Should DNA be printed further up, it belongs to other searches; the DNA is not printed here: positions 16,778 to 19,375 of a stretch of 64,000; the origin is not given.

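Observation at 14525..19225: Translationally coupled ARH-fusion / cytoplasmic EEP nuclease-like / 765-aa protein module: candidate uncharacterised conflict system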

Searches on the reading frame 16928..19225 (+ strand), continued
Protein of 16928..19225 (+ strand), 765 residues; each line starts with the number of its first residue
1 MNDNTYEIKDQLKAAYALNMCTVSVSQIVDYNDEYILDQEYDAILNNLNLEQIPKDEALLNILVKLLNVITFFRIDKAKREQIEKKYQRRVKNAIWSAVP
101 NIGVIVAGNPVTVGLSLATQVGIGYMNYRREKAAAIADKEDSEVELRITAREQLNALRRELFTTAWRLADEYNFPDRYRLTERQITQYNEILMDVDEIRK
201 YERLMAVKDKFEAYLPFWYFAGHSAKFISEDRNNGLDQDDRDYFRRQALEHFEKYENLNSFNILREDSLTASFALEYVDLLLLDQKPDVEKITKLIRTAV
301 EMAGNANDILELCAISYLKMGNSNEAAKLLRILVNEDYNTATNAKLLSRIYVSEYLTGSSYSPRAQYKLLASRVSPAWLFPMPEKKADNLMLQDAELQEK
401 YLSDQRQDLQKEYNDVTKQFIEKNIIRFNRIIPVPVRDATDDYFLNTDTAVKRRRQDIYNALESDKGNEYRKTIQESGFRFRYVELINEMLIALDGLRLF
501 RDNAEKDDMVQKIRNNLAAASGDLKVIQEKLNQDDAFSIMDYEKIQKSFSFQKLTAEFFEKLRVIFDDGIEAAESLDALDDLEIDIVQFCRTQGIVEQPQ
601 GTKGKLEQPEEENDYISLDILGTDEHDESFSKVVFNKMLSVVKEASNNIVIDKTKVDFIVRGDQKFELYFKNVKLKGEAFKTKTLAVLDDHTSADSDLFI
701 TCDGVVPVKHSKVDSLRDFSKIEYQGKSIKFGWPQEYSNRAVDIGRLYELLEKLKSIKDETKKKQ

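Call 75: find_encoding_contigs(protein=P0001, flank=10000, max_places=2)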
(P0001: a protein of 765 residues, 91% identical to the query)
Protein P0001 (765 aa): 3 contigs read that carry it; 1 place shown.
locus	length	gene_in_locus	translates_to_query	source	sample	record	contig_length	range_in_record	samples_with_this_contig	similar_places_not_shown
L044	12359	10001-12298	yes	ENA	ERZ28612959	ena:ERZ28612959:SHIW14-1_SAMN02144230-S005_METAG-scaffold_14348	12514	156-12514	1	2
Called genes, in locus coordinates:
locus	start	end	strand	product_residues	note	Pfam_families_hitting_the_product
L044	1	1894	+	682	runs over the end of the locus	?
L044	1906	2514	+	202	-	-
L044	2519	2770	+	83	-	-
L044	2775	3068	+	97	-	-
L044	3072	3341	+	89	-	-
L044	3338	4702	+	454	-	PF13863:DUF4200 (faint), PF12639:Colicin-DNase, PF14414:WHH (weak)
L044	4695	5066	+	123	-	PF22481:DUF6985 (weak)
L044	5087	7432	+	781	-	PF03793:PASTA (faint)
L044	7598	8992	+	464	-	PF03747:ADP_ribosyl_GH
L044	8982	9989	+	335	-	PF03372:Exo_endo_phos (weak)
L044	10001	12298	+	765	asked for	-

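Call 76: search_protein_families(library=phrogs, proteins=[window:16928-19222:+, L034:12338-12988:+, L001:6624-7592:+], max_evalue=0.001)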
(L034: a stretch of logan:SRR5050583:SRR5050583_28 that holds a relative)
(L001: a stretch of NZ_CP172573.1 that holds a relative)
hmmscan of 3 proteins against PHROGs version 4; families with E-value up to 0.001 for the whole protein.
window:16928-19222:+ (765 aa): 0 families

L034:12338-12988:+ (217 aa): 2 families
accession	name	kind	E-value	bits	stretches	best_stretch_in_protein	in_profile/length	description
phrog_1047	-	tail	7.2e-05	22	1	49-197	828-985/1251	tail associated lysin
phrog_11300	-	unknown function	0.00099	18.9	0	57-192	159-298/619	-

L001:6624-7592:+ (323 aa): 1 family
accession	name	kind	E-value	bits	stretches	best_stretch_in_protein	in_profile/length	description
phrog_13105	-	unknown function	4.5e-07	30.7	1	9-244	4-228/239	-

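Call 77: find_related_loci(query=A1, collection=viral_contigs, flank=10000)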
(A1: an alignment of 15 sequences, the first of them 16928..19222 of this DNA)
Query A1 (765 aa) in viral_contigs; peptide patterns used: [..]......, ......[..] (x = any residue, [..] = any of these).
27 stretches matched a pattern; 1 encode a relative of the query (tblastn E <= 1e-3); 1 distinct loci.
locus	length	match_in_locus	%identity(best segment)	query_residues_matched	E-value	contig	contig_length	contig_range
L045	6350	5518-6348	50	6-281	2e-77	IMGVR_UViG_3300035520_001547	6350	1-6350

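Call 82: search_solved_structures(query=A2, max_evalue=1)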
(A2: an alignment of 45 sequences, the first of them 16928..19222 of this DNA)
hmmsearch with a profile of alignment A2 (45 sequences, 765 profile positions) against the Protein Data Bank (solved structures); distinct sequences matched with E-value up to 1: 1.
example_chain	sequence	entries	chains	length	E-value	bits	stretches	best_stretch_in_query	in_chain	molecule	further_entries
2w82_A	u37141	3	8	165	0.73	11.4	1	533-624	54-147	ORF18 | Antirestriction protein ArdA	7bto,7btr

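Call 88: search_protein_families(library=pfam, alignment_id=A4, max_evalue=0.000001)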
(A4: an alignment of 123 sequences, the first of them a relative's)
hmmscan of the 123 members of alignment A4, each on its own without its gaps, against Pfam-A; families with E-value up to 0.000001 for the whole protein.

A. member 1, L005:1711-2436:+ (242 aa): 1 family
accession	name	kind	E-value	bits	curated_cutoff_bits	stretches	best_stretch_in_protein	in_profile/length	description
PF13151.12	DUF3990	-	1.2e-40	139.1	32.2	1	21-184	2-151/152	Protein of unknown function (DUF3990)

B. families by the number of members that match (of 123 scanned): 138 families (the first 25 are shown)
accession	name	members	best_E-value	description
PF07992.20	Pyr_redox_2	2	7.1e-53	Pyridine nucleotide-disulphide oxidoreductase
PF04851.21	ResIII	2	7e-42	Type III restriction enzyme, res subunit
PF00069.31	Pkinase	2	4.3e-31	Protein kinase domain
PF13738.12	Pyr_redox_3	2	7.6e-24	Pyridine nucleotide-disulphide oxidoreductase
PF00070.33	Pyr_redox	2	1.7e-17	Pyridine nucleotide-disulphide oxidoreductase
PF07714.23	PK_Tyr_Ser-Thr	2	1.2e-15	Protein tyrosine and serine/threonine kinase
PF01381.28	HTH_3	2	2e-15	Helix-turn-helix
PF00890.30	FAD_binding_2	2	2.3e-09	FAD binding domain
PF09338.16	Gly_reductase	1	2.6e-208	Glycine/sarcosine/betaine reductase component B subunits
PF07355.17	GRDB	1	1.6e-166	Glycine/sarcosine/betaine reductase selenoprotein B (GRDB)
PF22124.2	Glyco_hydro_95_cat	1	2.7e-162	Glycosyl hydrolase family 95 catalytic domain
PF02384.22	N6_Mtase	1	5.1e-118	N-6 DNA Methylase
PF12541.14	DUF3737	1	1.8e-114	Protein of unknown function (DUF3737)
PF13310.11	Virulence_RhuM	1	7e-107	Virulence protein RhuM family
PF10117.15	McrBC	1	9.4e-94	McrBC 5-methylcytosine restriction system component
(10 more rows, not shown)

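Call 89: search_protein_families(library=padloc, proteins=[L012:15065-18169:-, L012:20300-21850:-, L005:15891-18020:+, L009:527-3247:+, L010:978-3632:+, L011:164-3103:+, L014:2785-5592:+, L016:14188-16596:-, L018:703-3576:+, L025:6053-8593:+], max_evalue=1e-10)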
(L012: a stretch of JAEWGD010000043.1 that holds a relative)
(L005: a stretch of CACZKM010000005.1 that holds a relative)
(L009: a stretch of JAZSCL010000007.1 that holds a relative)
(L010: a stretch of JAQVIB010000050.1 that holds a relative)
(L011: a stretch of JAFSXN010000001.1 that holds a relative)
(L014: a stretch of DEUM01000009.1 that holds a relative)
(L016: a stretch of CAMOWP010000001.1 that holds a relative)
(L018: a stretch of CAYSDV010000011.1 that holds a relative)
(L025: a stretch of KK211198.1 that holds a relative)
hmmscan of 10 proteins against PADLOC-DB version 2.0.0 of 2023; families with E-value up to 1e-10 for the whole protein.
L012:15065-18169:- (1035 aa): 8 families
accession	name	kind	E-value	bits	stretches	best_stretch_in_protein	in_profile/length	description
PDLC03048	REase_I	-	0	1461.8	1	32-1031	3-972/976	Type I restriction enzyme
PDLC03043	REase_I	-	2.6e-152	504.4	1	5-299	6-297/313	Type I restriction enzyme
PDLC03046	REase_I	-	8e-66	220.7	1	136-742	117-772/1025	Type I restriction enzyme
PDLC03045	REase_I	-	2.2e-60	202.7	1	117-708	93-689/995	Type I restriction enzyme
PDLC03040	REase_I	-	2.1e-53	179.5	1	34-727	6-704/1029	Type I restriction enzyme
PDLC03044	REase_I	-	2.4e-41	139.7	1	123-717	105-701/1034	Type I restriction enzyme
PDLC03041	REase_I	-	1.6e-32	110.5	1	244-492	281-529/1099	Type I restriction enzyme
PDLC02707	PbeA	-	4.2e-15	53.4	1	293-479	258-451/672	PbeA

L012:20300-21850:- (517 aa): 22 families
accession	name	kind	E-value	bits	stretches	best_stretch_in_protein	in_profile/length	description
PDLC03022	MTase_I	-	2.1e-114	381.7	1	7-486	3-486/857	Type I methyltransferase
PDLC03027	MTase_I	-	1.6e-90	302.8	1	131-487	96-450/810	Type I methyltransferase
PDLC03031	MTase_I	-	2.6e-79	265.4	1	9-486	7-496/834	Type I methyltransferase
PDLC03032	MTase_I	-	1.5e-65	219.9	1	133-487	98-452/1001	Type I methyltransferase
PDLC04134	mad2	-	1.1e-61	207.2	1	6-445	137-486/492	mads_2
PDLC03020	MTase_I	-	1.7e-57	193.4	1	8-392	4-393/410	Type I methyltransferase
PDLC03033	MTase_I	-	2.9e-56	189.5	1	16-513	19-531/541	Type I methyltransferase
PDLC03021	MTase_I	-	6.5e-52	174.9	1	143-510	117-489/491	Type I methyltransferase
PDLC03240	MTase_II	-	1.6e-51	173.7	1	9-491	7-480/511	Type II methyltransferase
PDLC03038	MTase_I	-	9.1e-50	167.4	1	7-487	6-464/896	Type I methyltransferase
PDLC03029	MTase_I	-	2.8e-49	166.2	1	5-472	4-476/661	Type I methyltransferase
PDLC03028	MTase_I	-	4.4e-49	165.4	1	9-515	728-1231/1236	Type I methyltransferase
PDLC03019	MTase_I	-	2e-48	163.4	1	11-507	9-496/932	Type I methyltransferase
PDLC03039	MTase_I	-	4.2e-48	162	1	7-507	4-484/708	Type I methyltransferase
PDLC03026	MTase_I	-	2.8e-37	127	1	148-494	99-458/487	Type I methyltransferase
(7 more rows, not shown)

L005:15891-18020:+ (710 aa): 0 families

L009:527-3247:+ (907 aa): 2 families
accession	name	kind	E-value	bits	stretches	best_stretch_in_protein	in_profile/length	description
PDLC03547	REase_II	-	1.1e-13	48.7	0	679-786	337-457/585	Type II restriction enzyme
PDLC03448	REase_II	-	1.3e-12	44.8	0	688-776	625-726/857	Type II restriction enzyme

L010:978-3632:+ (885 aa): 0 families

L011:164-3103:+ (980 aa): 5 families
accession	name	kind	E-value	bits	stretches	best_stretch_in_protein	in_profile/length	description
PDLC02621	DrmD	-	3.1e-16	56.8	1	633-732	537-639/1040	DrmD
PDLC02633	DrmD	-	2.2e-15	53.7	0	634-760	543-673/839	DrmD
PDLC02572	DrmA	-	7.2e-12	42.1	0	631-730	533-635/1043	DrmA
PDLC02634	DrmD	-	7.4e-12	41.9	0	648-763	519-629/900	DrmD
PDLC02193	PLD_Helicase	-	1.7e-11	41.1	0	656-742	739-823/905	-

L014:2785-5592:+ (936 aa): 0 families

L016:14188-16596:- (803 aa): 0 families

L018:703-3576:+ (958 aa): 44 families (the best 25 are shown)
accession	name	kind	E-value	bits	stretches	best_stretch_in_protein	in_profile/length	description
PDLC03802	RTasHel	-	8.2e-102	340.2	2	11-428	5-382/675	DRT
PDLC00114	GajB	-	1.3e-99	332.5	1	9-646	5-630/635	UrvD helicase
PDLC00132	GajB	-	5.6e-82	274.3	1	11-624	3-599/625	UrvD helicase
PDLC00117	GajB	-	6.7e-72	240.8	1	11-648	15-599/604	UrvD helicase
PDLC00127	GajB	-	9e-53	177.7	1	10-378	7-360/594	UrvD helicase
PDLC00103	GajB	-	5.1e-52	175.6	1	11-631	16-582/612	UrvD helicase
PDLC00121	GajB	-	5.6e-51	171.7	1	15-386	9-364/565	UrvD helicase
PDLC00123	GajB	-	6.9e-47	158.3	2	125-427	87-375/540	UrvD helicase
PDLC00107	GajB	-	1.5e-43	147.4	1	12-382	16-373/587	UrvD helicase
PDLC00130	GajB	-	2.3e-43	146.3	2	11-338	3-322/589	UrvD helicase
PDLC00104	GajB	-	3.5e-38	129.7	1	18-377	9-317/574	UrvD helicase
PDLC00122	GajB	-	5.4e-36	122.6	1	15-384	8-314/502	UrvD helicase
PDLC00119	GajB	-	4.5e-35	119.6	1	22-627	13-545/565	UrvD helicase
PDLC00129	GajB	-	4.4e-34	116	1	31-406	32-399/594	UrvD helicase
PDLC00138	GajB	-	9.7e-34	115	1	10-368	3-366/581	UrvD helicase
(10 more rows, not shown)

L025:6053-8593:+ (847 aa): 30 families (the best 25 are shown)
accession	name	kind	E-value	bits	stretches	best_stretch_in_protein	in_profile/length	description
PDLC02702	Orf5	-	2.5e-173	575.8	1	18-558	2-543/543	Orf5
PDLC02693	Orf5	-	8.7e-140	465.3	1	16-556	6-542/543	Orf5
PDLC04157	HEC-06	-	8.8e-63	210.8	1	15-557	19-556/558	-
PDLC04155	HEC-06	-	3.5e-60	202.1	1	16-558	18-560/562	-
PDLC04154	HEC-06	-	7.8e-57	191.2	1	14-558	19-566/569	-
PDLC02700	Orf5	-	4.4e-47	159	1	17-556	10-555/555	Orf5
PDLC02687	Orf5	-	3.3e-45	152.8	1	14-540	13-542/543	Orf5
PDLC02695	Orf5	-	3.2e-42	142.7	1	15-553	16-598/601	Orf5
PDLC02701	Orf5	-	1.4e-37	127.5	1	19-556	20-594/596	Orf5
PDLC02691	Orf5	-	2.1e-35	120.3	1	4-556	6-579/579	Orf5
PDLC04913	PDC-S11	-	1.3e-28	98.2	1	689-846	214-368/375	-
PDLC02698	Orf5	-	3.5e-26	90.1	2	132-557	171-572/573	Orf5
PDLC02690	Orf5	-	2.5e-25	87.3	1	17-557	8-530/531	Orf5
PDLC02692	Orf5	-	4.9e-24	82.9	1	17-557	6-557/558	Orf5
PDLC04156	HEC-06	-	1.6e-22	77.8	1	17-119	19-115/562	-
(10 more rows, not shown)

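Call 91: search_protein_families(library=pfam, proteins=[L011:6400-7647:+, L009:3263-4534:+, L014:7059-8354:+, L010:7193-7858:+, L018:7503-8498:+, L015:9095-9574:+, L019:8501-8920:+, L029:8087-8908:+, L043:12335-13192:+, L039:12641-15997:+], max_evalue=0.001)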
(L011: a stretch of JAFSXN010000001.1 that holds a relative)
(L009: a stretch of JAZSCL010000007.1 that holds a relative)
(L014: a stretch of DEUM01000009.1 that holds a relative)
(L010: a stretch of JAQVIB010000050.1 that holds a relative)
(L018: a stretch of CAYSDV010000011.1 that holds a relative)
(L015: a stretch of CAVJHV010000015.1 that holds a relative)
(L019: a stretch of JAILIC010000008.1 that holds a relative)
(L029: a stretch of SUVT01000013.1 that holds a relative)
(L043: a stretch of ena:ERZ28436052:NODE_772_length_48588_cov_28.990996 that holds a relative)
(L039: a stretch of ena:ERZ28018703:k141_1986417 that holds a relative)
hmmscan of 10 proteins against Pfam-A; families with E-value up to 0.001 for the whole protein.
L011:6400-7647:+ (416 aa): 1 family
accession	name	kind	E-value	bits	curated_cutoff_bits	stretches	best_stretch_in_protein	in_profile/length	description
PF08238.18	Sel1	-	6.3e-07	30.2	30.7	0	317-351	4-35/36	Sel1 repeat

L009:3263-4534:+ (424 aa): 1 family
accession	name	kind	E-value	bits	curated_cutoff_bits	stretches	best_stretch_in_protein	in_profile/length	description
PF10117.15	McrBC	-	9.4e-94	314.4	23.9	1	64-383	2-318/318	McrBC 5-methylcytosine restriction system component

L014:7059-8354:+ (432 aa): 0 families

L010:7193-7858:+ (222 aa): 0 families

L018:7503-8498:+ (332 aa): 0 families

L015:9095-9574:+ (160 aa): 0 families

L019:8501-8920:+ (140 aa): 0 families

L029:8087-8908:+ (274 aa): 2 families
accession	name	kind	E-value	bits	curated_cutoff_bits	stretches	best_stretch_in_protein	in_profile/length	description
PF04391.17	DUF533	-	3.2e-06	27.3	29.6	1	94-234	17-130/178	Protein of unknown function (DUF533)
PF05099.18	TerB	-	0.00026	21.7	24.4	0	173-267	3-100/118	Tellurite resistance protein TerB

L043:12335-13192:+ (286 aa): 1 family
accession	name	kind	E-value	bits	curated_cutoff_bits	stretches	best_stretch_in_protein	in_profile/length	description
PF05128.17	DUF697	-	8.2e-05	22.8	27.7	1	22-115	25-127/162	Domain of unknown function (DUF697)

L039:12641-15997:+ (1119 aa): 2 families
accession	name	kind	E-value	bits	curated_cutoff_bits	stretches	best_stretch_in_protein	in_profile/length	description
PF03118.21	RNA_pol_A_CTD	-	2.7e-22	78.7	23.8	1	203-257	12-66/67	Bacterial RNA polymerase, alpha chain C terminal domain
PF04545.22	Sigma70_r4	-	1.9e-07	30.9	24.1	1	463-501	7-46/50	Sigma-70, region 4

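Call 92: search_dna_similar(query=window:16928-19222:+, collection=plasmids, mode=protein, max_rows=15)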
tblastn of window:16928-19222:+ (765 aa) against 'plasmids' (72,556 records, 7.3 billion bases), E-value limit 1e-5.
No match.
